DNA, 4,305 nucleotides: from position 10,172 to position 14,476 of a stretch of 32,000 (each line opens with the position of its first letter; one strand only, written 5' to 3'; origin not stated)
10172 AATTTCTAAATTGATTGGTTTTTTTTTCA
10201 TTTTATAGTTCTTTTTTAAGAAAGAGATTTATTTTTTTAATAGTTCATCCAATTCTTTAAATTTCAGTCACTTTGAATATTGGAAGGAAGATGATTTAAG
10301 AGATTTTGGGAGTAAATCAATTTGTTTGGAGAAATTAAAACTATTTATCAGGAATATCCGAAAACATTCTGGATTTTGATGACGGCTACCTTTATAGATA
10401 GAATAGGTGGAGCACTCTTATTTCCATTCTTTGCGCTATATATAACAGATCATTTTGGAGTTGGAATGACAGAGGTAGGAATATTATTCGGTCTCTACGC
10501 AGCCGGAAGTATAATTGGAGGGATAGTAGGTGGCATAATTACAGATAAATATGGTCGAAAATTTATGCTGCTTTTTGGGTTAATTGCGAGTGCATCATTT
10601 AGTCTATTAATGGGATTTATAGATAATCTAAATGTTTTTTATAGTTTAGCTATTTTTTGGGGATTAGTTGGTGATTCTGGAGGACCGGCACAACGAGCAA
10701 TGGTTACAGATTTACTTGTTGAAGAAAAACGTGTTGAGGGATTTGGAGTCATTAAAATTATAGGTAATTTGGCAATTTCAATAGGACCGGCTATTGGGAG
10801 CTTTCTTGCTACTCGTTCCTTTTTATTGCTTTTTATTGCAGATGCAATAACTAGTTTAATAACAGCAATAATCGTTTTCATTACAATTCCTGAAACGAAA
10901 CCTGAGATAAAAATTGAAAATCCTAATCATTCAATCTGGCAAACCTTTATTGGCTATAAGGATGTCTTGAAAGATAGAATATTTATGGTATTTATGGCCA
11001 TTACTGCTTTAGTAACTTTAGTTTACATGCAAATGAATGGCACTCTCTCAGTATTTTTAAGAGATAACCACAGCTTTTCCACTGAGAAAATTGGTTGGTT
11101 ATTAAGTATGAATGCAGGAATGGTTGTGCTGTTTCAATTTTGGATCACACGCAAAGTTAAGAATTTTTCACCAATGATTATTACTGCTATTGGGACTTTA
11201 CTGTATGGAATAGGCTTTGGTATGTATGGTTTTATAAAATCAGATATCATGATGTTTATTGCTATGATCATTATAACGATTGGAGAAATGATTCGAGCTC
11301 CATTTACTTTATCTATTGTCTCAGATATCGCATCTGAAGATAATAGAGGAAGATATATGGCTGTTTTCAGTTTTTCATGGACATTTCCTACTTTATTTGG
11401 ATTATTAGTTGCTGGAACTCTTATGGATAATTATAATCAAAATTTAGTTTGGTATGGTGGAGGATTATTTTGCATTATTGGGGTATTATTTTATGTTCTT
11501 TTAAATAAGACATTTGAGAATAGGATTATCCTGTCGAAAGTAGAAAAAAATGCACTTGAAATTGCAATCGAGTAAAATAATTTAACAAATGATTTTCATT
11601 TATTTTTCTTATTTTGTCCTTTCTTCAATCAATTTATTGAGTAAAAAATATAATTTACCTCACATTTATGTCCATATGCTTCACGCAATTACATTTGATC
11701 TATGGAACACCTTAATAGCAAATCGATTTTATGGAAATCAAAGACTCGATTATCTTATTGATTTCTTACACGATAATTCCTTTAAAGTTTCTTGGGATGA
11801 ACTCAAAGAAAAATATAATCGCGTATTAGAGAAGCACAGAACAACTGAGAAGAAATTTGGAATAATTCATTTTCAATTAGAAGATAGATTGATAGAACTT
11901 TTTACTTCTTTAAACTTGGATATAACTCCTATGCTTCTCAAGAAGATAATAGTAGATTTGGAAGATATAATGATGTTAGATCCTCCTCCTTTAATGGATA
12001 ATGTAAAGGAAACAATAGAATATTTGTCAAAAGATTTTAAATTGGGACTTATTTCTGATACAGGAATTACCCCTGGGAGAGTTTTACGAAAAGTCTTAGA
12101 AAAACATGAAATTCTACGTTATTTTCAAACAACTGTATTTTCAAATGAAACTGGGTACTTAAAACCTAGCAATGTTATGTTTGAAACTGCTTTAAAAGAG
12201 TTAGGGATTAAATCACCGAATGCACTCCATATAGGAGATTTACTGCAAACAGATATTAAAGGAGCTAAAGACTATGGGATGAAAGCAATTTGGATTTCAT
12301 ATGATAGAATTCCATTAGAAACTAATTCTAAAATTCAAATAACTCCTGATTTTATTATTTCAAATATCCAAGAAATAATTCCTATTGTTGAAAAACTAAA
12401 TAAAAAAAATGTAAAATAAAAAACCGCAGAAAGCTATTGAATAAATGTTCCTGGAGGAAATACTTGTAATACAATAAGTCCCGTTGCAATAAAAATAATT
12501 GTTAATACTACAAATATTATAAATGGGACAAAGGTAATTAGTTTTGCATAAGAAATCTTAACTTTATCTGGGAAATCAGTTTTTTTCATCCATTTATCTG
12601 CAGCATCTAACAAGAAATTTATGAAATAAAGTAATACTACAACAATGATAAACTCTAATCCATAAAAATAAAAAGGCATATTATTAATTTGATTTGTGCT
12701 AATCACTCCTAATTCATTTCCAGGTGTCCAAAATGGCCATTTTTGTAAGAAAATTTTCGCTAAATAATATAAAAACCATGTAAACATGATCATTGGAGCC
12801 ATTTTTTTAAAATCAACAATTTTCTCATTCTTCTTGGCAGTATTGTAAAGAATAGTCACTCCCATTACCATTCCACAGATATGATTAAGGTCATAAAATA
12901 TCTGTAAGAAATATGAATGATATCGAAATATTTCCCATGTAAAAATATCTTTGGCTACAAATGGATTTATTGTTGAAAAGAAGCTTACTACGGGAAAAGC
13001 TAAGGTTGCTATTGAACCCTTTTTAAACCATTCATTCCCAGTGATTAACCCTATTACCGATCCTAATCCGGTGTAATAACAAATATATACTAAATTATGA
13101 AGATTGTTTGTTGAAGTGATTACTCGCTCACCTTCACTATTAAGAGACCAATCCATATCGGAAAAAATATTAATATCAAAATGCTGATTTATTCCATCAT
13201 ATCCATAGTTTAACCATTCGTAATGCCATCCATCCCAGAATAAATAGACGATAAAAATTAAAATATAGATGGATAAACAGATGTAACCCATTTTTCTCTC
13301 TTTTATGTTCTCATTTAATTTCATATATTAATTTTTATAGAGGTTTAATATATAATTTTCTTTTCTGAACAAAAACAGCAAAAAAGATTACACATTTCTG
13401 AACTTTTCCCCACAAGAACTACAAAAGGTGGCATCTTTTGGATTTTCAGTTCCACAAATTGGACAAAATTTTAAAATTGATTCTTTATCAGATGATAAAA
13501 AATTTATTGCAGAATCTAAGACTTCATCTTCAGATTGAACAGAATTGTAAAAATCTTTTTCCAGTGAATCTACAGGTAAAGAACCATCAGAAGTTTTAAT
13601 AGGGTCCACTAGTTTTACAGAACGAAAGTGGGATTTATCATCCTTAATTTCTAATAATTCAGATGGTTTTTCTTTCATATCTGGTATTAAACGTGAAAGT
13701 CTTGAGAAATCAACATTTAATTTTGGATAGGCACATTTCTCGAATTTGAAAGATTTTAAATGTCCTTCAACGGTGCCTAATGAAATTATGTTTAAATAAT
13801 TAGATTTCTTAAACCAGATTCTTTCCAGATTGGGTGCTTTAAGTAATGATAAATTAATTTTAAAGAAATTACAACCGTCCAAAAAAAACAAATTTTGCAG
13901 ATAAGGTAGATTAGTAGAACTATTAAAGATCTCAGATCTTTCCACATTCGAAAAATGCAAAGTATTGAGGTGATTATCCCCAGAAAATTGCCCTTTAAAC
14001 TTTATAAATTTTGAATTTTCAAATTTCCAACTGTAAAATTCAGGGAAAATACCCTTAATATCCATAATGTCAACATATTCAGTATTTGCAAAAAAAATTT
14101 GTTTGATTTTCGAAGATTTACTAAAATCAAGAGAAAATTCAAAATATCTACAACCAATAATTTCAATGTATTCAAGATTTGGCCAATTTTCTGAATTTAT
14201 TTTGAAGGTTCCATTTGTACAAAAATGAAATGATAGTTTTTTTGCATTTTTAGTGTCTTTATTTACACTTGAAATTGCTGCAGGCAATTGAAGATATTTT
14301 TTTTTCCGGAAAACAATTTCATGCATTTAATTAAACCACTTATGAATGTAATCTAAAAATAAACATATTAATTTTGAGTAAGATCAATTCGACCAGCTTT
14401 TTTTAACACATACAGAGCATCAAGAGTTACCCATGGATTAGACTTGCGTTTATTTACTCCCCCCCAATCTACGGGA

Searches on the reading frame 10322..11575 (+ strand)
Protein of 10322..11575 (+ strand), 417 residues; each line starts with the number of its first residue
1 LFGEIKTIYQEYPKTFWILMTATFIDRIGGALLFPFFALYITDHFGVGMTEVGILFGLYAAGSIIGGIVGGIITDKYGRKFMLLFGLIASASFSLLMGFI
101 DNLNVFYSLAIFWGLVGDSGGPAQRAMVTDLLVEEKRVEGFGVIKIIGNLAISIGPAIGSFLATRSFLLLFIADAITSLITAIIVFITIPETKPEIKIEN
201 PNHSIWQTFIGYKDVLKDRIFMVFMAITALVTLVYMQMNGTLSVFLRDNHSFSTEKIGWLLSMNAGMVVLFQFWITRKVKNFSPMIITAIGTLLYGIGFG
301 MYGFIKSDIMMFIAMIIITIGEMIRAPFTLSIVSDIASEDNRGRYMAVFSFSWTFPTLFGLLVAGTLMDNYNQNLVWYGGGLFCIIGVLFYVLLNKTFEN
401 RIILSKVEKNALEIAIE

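Call 6: search_protein_families(library=pfam, proteins=[window:10322-11575:+], max_evalue=0.001)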
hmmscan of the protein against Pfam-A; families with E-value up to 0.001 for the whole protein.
window:10322-11575:+ (417 aa): 5 families
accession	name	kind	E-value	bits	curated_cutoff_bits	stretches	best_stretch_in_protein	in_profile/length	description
PF07690.21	MFS_1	-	1.6e-56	192.2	33.4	2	19-323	1-309/347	Major Facilitator Superfamily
PF13347.12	MFS_2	-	2.1e-10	40.2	27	2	167-369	171-382/427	MFS/sugar transport protein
PF00083.30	Sugar_tr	-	1e-05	25.1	22.3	1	52-117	48-113/452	Sugar (and other) transporter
PF05977.19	MFS_3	-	4.2e-05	22.6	27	1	68-192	63-192/524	Transmembrane secretion effector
PF01306.25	LacY_symp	-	0.00018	20.8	24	1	14-374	7-379/413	LacY proton/sugar symporter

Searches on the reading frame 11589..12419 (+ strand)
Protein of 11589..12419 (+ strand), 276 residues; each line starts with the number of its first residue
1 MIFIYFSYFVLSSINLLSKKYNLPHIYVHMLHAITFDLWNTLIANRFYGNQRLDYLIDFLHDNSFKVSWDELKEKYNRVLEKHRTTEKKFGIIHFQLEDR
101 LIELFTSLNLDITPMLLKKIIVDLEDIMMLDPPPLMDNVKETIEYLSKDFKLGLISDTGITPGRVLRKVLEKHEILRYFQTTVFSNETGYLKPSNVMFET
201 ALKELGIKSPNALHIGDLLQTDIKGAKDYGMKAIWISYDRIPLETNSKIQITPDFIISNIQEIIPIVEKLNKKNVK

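Call 6: search_protein_families(library=pfam, proteins=[window:11589-12419:+], max_evalue=0.001)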
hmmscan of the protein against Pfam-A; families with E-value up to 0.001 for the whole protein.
window:11589-12419:+ (276 aa): 3 families
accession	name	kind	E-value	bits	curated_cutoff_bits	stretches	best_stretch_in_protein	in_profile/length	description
PF13419.12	HAD_2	-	6.1e-16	59.5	23.8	1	77-236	21-178/178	Haloacid dehalogenase-like hydrolase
PF00702.32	Hydrolase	-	1.5e-13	52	26.4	1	33-229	3-190/191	haloacid dehalogenase-like hydrolase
PF13242.12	Hydrolase_like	-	1.6e-12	47.6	22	1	192-262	4-74/75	HAD-hyrolase-like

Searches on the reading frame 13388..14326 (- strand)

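Call 7: search_protein_families(library=pfam, proteins=[window:13388-14326:-], max_evalue=0.001)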
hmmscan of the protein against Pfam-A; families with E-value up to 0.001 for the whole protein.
window:13388-14326:- (312 aa): 4 families
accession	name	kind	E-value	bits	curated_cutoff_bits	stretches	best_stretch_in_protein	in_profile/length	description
PF13240.11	Zn_Ribbon_1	-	4.9e-06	26.6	25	1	287-308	1-22/23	zinc-ribbon domain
PF24463.1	DUF7577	-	1.3e-05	25.1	28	1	288-307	5-24/27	Domain of unknown function (DUF7577)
PF13248.11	Zn_ribbon_3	-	3.8e-05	23.4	27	1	288-309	5-26/26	zinc-ribbon domain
PF12773.13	DZR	-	4.6e-05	23.9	27.3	1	288-309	1-22/45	Double zinc ribbon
